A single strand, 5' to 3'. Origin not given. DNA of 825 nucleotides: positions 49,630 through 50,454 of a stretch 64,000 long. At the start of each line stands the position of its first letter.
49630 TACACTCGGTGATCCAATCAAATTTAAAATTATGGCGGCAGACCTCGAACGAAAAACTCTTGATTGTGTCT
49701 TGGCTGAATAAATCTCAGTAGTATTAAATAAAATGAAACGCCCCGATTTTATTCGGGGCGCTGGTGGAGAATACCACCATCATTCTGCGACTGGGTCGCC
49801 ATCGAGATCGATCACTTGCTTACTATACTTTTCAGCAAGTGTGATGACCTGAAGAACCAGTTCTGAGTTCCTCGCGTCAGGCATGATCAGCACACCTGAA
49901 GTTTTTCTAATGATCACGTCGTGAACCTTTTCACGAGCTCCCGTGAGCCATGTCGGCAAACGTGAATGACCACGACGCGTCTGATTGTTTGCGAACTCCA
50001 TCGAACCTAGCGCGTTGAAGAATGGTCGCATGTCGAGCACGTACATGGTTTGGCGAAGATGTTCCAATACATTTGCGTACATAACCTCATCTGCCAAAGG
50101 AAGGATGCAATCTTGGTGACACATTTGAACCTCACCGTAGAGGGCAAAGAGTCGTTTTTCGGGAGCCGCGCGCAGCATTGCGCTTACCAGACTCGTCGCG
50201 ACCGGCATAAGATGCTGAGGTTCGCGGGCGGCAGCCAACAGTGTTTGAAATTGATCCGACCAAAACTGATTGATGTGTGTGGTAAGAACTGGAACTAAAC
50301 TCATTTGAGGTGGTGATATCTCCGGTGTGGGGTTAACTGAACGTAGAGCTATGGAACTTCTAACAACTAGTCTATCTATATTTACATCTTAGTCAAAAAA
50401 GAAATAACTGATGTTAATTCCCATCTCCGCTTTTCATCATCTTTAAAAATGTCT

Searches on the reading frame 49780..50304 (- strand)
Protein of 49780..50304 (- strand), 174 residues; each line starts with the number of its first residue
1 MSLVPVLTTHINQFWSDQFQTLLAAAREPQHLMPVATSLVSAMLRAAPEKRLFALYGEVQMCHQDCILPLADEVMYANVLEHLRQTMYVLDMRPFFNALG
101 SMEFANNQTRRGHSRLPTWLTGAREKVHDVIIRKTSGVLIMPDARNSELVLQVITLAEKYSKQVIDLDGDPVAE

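Call 55: search_protein_families(library=pfam, proteins=[window:49780-50304:-], max_evalue=1)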
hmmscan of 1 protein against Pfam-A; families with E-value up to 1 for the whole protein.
window:49780-50304:- (174 aa): 1 family
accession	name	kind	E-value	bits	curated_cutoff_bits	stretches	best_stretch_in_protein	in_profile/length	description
PF12828.12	PXB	-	0.14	12.6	27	0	4-25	71-92/127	PX-associated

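Call 58: find_homologous_proteins(query=window:49780-50304:-, max_evalue=0.01)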
Query window:49780-50304:- (174 aa): 1 proteins with E <= 0.01 among 82 candidates.
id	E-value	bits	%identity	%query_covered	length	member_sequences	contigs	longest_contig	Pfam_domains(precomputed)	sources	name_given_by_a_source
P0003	4.0e-110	383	100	100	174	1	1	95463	-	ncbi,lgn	-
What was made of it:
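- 49737..50396 (-): Second island of the same kind, between rnr and lepA. It holds ORF174 (49780-50304, GC at positions 1/2/3 of 0.62/0.37/0.51), a GC-rich terminator (49737-49762) and a promoter-like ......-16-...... (50396-50369). It is an orphan (call 58).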

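Call 72: search_protein_families(library=ncbifam, proteins=[window:49780-50304:-], max_evalue=10)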
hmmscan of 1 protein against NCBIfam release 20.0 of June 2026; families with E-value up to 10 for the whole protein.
window:49780-50304:- (174 aa): 0 families

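Call 77: search_dna_similar(query=window:49780-50304:-, collection=phages, mode=protein, max_evalue=1)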
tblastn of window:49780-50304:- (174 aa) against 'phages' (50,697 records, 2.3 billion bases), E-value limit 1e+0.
No match.

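Call 80: find_related_loci(query=window:49780-50304:-, collection=viral_contigs, flank=3000)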
Query window:49780-50304:- (174 aa) in viral_contigs; peptide patterns used: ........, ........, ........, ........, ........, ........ (x = any residue, [..] = any of these).
9 stretches matched a pattern, but none encodes a relative of the query by tblastn (E <= 1e-3).
